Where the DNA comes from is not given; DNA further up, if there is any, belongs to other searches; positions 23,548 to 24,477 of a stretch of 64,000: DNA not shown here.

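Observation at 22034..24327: HerA/FtsK-type (DUF87) ATPase translationally coupled to an unrecognisable 209-aa partner: candidate novel HerA-associated two-gene module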

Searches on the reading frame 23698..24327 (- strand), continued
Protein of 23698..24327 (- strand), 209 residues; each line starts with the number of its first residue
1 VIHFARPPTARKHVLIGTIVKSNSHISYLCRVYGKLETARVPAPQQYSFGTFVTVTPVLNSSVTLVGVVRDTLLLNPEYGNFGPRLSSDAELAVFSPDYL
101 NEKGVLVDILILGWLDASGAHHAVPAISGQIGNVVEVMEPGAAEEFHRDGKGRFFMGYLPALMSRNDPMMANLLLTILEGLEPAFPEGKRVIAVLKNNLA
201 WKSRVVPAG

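Call 56: fold_search(model_id=the predicted structure, library=viral)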
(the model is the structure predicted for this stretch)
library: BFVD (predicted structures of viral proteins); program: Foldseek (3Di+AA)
matches with E <= 10: 484; with E <= 0.001: 0
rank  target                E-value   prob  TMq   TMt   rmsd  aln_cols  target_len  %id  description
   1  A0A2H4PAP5            4.0e-02  0.75  0.26  0.07   7.6       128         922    7  (no name in the UniProt tables at hand)
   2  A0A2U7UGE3            4.0e-02  0.38  0.24  0.25  11.2       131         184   10  Uncharacterized protein [Pandoravirus macleodensis]
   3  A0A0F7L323            4.8e-02  0.69  0.30  0.19  11.2       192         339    9  Uncharacterized protein [uncultured marine virus]
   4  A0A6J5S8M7            5.4e-02  0.85  0.31  0.17   6.2       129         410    8  Uncharacterized protein [uncultured Caudovirales phage]
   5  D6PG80                5.7e-02  0.85  0.28  0.09   3.9       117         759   10  (no name in the UniProt tables at hand)
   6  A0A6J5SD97            6.5e-02  0.66  0.28  0.09   5.9       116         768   11  Collagen triple helix repeat [uncultured Caudovirales phage]
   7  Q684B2                8.4e-02  0.09  0.13  0.18  16.5       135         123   11  (no name in the UniProt tables at hand)
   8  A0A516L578            9.5e-02  0.63  0.25  0.17   5.8       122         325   10  (no name in the UniProt tables at hand)
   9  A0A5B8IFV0            1.0e-01  0.63  0.29  0.26   7.1       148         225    9  Uncharacterized protein [Mimiviridae sp. ChoanoV1]
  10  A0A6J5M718            1.0e-01  0.16  0.19  0.08  13.5       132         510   11  Baseplate wedge subunit [uncultured Caudovirales phage]
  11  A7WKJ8                1.1e-01  0.90  0.30  0.23   7.1       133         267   12  Uncharacterized protein [Betalipothrixvirus pozzuoliense]
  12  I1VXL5                1.1e-01  0.51  0.22  0.11   5.2        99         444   13  (no name in the UniProt tables at hand)
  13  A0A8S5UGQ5            1.4e-01  0.30  0.20  0.31   7.2       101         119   12  Uncharacterized protein [Myoviridae sp. ctshb19]
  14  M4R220                1.6e-01  0.35  0.27  0.45   7.9       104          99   10  (no name in the UniProt tables at hand)
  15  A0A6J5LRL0            1.7e-01  0.63  0.30  0.41   6.3       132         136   10  Uncharacterized protein [uncultured Caudovirales phage]
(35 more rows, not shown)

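Call 58: list_cluster_members(proteins=[P0209, P0222, P0187, P0148, P0122, P0135, P0146, P0226, P0262, P0270])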
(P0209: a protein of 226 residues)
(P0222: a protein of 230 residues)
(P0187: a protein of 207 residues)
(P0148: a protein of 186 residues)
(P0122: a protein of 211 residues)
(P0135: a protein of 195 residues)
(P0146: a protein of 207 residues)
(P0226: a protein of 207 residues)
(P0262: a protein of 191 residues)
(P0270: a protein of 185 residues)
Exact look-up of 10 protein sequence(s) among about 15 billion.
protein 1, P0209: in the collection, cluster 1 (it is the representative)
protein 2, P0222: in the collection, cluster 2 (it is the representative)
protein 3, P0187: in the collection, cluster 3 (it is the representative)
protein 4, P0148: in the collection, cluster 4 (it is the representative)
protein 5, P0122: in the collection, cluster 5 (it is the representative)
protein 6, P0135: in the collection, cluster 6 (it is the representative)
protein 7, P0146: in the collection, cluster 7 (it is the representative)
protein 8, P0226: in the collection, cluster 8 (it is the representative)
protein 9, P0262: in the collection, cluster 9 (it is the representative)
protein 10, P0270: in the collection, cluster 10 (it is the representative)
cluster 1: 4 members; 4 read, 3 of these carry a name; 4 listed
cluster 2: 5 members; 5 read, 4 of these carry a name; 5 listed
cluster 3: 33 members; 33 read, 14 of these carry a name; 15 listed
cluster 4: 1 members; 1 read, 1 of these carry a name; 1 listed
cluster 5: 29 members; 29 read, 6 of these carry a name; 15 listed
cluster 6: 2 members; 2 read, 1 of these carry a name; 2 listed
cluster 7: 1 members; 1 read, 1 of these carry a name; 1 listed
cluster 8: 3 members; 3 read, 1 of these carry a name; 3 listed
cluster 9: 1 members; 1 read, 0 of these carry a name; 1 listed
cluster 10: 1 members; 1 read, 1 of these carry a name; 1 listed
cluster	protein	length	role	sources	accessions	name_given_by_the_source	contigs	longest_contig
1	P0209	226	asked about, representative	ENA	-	-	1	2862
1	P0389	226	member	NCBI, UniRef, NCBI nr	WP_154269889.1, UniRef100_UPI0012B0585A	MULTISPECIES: hypothetical protein [Haloferax] | hypothetical protein n=1 Tax=Haloferax TaxID=2251 RepID=UPI0012B0585A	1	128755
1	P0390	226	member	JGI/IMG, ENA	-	hypothetical protein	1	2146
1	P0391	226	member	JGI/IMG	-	hypothetical protein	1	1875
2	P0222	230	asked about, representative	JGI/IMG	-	hypothetical protein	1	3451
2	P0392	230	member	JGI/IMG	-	hypothetical protein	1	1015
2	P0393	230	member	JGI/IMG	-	hypothetical protein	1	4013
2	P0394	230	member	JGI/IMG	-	hypothetical protein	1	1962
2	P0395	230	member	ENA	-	-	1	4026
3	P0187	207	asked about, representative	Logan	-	-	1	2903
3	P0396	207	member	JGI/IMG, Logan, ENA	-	hypothetical protein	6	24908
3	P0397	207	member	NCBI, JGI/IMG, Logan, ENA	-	hypothetical protein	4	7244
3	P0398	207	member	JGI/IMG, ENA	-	hypothetical protein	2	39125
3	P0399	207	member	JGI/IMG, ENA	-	hypothetical protein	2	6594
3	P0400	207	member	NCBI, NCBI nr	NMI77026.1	hypothetical protein GLT92_01235 [Nanohaloarchaea archaeon] | hypothetical protein [Candidatus Nanohaloarchaea archaeon]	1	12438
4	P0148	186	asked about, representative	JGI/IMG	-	hypothetical protein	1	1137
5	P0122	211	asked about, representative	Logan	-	-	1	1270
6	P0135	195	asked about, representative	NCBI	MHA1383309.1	MAG: hypothetical protein ACTSR3_06090 [Candidatus Helarchaeota archaeon]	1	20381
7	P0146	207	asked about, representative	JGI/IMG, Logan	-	hypothetical protein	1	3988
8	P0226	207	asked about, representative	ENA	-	-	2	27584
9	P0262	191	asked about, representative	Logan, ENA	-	-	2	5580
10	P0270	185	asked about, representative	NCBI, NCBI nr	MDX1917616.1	MAG: hypothetical protein SFT81_00530 [Candidatus Caenarcaniphilales bacterium] | hypothetical protein [Candidatus Caenarcaniphilales bacterium]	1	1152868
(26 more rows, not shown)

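Call 60: search_dna_similar(query=P0389, collection=plasmids, mode=protein, max_evalue=0.001, max_rows=20)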
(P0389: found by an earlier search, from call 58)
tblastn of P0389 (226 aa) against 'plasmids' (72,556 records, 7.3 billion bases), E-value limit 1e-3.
Records with a match: 4; places in all: 4; records where one place covers at least 80% of the query: 4.
Best place of each record, by identity: 80-90% 1; 60-80% 1; <60% 2.
By first word of the organism name: Halobaculum 1; Natrinema 1; halophilic 1; Halorussus 1.
By predicted mobility (MOB-suite, as given by PLSDB): non-mobilizable 4.
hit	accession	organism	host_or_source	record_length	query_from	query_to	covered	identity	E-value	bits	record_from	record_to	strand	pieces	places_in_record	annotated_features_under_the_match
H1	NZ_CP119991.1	Halobaculum marinum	cell culture,sediment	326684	1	226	100%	88.5%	5e-132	416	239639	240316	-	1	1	hypothetical protein | ATP-binding protein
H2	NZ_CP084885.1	Natrinema zhouii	pure culture,Salt mine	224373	1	225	100%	60.6%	1e-81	272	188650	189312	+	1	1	hypothetical protein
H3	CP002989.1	halophilic archaeon DL31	-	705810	6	226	98%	44.6%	6e-53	189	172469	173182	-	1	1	hypothetical protein | protein of unknown function DUF87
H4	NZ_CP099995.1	Halorussus salilacus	cell culture,Substrate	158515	19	226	92%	40.4%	3e-36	141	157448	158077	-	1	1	hypothetical protein | ATP-binding protein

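Call 61: search_dna_similar(query=window:23698-24288:-, collection=plasmids, mode=protein, max_evalue=0.001, max_rows=20)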
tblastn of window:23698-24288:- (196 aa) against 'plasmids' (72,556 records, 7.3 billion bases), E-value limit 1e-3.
Records with a match: 4; places in all: 4; records where one place covers at least 80% of the query: 4.
Best place of each record, by identity: <60% 4.
By first word of the organism name: Halobaculum 1; halophilic 1; Natrinema 1; Halorussus 1.
By predicted mobility (MOB-suite, as given by PLSDB): non-mobilizable 4.
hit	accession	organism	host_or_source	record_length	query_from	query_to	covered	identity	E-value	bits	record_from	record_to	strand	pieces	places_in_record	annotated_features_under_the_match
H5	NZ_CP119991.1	Halobaculum marinum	cell culture,sediment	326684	1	192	98%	29.9%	2e-24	106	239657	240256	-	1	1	hypothetical protein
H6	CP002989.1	halophilic archaeon DL31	-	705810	3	190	96%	27.3%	4e-12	71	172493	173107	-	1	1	hypothetical protein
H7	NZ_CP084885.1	Natrinema zhouii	pure culture,Salt mine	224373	3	191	96%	26.1%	5e-14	77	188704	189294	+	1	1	hypothetical protein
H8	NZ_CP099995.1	Halorussus salilacus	cell culture,Substrate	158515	3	192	97%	24.8%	1e-6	55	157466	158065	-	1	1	hypothetical protein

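Call 62: get_annotated_region(hit=H1, flank=6000)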
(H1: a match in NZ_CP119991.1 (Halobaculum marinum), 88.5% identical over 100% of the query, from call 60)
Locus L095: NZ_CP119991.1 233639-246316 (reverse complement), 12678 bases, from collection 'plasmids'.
description: Halobaculum sp. DT55 plasmid unnamed2, complete sequence
organism: Halobaculum marinum (NCBI taxid 3031996)
taxonomy: Archaea; Euryarchaeota; Halobacteria; Halobacteriales; Haloferacaceae; Halobaculum; Halobaculum marinum
host: -; source: cell culture,sediment; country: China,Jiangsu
typing (MOB-suite, as given by PLSDB): non-mobilizable
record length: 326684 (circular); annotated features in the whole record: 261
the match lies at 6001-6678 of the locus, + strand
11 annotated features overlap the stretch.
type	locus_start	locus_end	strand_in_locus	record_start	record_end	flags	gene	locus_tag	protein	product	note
CDS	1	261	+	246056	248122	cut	-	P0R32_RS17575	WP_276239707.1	phospholipase D family protein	-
CDS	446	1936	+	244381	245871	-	-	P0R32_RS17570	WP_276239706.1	metallophosphoesterase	-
CDS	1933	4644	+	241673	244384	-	-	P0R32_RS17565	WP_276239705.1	SMC family ATPase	-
CDS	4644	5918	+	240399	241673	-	-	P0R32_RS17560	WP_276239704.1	DNA double-strand break repair nuclease NurA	-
CDS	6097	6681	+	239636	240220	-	-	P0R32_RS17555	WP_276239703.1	hypothetical protein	-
CDS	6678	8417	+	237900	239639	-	-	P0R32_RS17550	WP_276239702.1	ATP-binding protein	-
CDS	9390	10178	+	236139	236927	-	-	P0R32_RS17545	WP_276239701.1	sulfite exporter TauE/SafE family protein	-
CDS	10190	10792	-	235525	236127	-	-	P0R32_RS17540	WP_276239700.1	hypothetical protein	-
CDS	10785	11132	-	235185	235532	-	-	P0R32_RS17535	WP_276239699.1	hypothetical protein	-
CDS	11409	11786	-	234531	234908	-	-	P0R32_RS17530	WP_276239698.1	metal-dependent transcriptional regulator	-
CDS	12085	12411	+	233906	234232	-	-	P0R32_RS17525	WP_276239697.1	NifU family protein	GO:0016226 - iron-sulfur cluster assembly [Evidence IEA]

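Call 63: get_annotated_region(hit=H3, flank=6000)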
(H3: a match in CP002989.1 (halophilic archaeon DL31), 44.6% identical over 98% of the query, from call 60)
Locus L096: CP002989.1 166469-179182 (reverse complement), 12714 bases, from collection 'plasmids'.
description: Halophilic archaeon DL31 plasmid phalar01, complete sequence
organism: halophilic archaeon DL31 (NCBI taxid 756883)
taxonomy: Archaea; Euryarchaeota; Halobacteria; Halobacteriales; ; ; halophilic archaeon DL31
host: -; source: -; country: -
typing (MOB-suite, as given by PLSDB): non-mobilizable; replicon rep_cluster_1020; mating-pair formation MPF_T
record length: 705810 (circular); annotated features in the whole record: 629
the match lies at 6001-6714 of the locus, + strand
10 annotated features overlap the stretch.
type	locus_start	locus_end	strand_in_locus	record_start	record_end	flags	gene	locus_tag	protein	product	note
CDS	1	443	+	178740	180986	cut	-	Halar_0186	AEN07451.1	DEAD/DEAH box helicase domain protein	-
CDS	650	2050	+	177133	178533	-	-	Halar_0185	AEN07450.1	metallophosphoesterase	-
CDS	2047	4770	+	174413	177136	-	-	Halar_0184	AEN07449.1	SMC domain protein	-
CDS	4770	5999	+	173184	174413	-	-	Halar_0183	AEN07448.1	NurA domain-containing protein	-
CDS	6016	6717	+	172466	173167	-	-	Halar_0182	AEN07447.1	hypothetical protein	-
CDS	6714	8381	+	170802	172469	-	-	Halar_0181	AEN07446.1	protein of unknown function DUF87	-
CDS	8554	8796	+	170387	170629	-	-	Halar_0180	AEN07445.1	hypothetical protein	-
CDS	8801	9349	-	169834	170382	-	-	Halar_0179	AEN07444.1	hypothetical protein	-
CDS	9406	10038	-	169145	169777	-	-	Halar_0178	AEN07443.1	transposase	-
CDS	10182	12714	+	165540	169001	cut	-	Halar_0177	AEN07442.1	UvrD/REP helicase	-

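Call 64: get_annotated_region(hit=H2, flank=6000)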
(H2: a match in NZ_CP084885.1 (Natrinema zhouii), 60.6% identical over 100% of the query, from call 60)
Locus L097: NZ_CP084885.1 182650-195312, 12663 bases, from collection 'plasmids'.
description: Natrinema zhouii strain YPL30 plasmid unnamed4, complete sequence
organism: Natrinema zhouii (NCBI taxid 1710539)
taxonomy: Archaea; Euryarchaeota; Halobacteria; Halobacteriales; Natrialbaceae; Natrinema; Natrinema zhouii
host: -; source: pure culture,Salt mine; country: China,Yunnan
typing (MOB-suite, as given by PLSDB): non-mobilizable; mating-pair formation MPF_T
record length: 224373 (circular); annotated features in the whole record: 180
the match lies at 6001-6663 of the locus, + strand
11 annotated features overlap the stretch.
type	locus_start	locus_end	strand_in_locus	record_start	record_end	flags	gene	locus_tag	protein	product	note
CDS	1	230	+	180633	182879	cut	-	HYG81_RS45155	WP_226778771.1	DEAD/DEAH box helicase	-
CDS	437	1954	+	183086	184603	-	-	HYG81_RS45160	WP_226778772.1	metallophosphoesterase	-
CDS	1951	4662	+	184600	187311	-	-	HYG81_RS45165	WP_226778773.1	SMC family ATPase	-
CDS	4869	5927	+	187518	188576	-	-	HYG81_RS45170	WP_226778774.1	DNA double-strand break repair nuclease NurA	-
CDS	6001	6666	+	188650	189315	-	-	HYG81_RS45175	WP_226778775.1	hypothetical protein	-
CDS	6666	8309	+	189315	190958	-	-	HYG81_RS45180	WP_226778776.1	ATP-binding protein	-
CDS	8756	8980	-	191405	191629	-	-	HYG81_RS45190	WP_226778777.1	hypothetical protein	-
CDS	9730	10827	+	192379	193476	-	-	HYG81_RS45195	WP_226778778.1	helix-turn-helix domain-containing protein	-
CDS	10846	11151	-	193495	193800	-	-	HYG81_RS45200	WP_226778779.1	hypothetical protein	-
CDS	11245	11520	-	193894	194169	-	-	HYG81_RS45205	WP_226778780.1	PadR family transcriptional regulator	-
CDS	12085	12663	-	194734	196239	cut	-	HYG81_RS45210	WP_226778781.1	hypothetical protein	-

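Call 65: get_annotated_region(hit=H4, flank=6000)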
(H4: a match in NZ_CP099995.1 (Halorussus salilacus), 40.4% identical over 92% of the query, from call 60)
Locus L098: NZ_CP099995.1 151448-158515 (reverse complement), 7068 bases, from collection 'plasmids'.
description: Halorussus salilacus strain YCN54 plasmid unnamed2, complete sequence
organism: Halorussus salilacus (NCBI taxid 2953750)
taxonomy: Archaea; Euryarchaeota; Halobacteria; Halobacteriales; Haladaptataceae; Halorussus; Halorussus salilacus
host: -; source: cell culture,Substrate; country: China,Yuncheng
typing (MOB-suite, as given by PLSDB): non-mobilizable; mating-pair formation MPF_T
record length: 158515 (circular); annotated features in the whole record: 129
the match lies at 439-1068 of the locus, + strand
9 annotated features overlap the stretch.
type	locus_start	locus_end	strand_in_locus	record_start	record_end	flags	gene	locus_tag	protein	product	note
CDS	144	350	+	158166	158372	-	-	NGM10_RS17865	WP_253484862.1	hypothetical protein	-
CDS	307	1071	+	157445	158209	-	-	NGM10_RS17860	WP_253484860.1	hypothetical protein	-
CDS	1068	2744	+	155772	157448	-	-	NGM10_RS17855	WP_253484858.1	ATP-binding protein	-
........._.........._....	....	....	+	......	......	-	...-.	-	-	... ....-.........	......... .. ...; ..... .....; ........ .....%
CDS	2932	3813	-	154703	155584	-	-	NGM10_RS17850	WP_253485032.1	hypothetical protein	-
CDS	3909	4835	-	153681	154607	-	-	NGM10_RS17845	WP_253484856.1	transcription initiation factor IIB family protein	-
CDS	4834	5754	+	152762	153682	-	-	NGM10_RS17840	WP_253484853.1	hypothetical protein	-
CDS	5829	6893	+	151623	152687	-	-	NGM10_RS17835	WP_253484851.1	hypothetical protein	-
CDS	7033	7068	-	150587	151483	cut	-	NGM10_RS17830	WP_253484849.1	DNA-binding protein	-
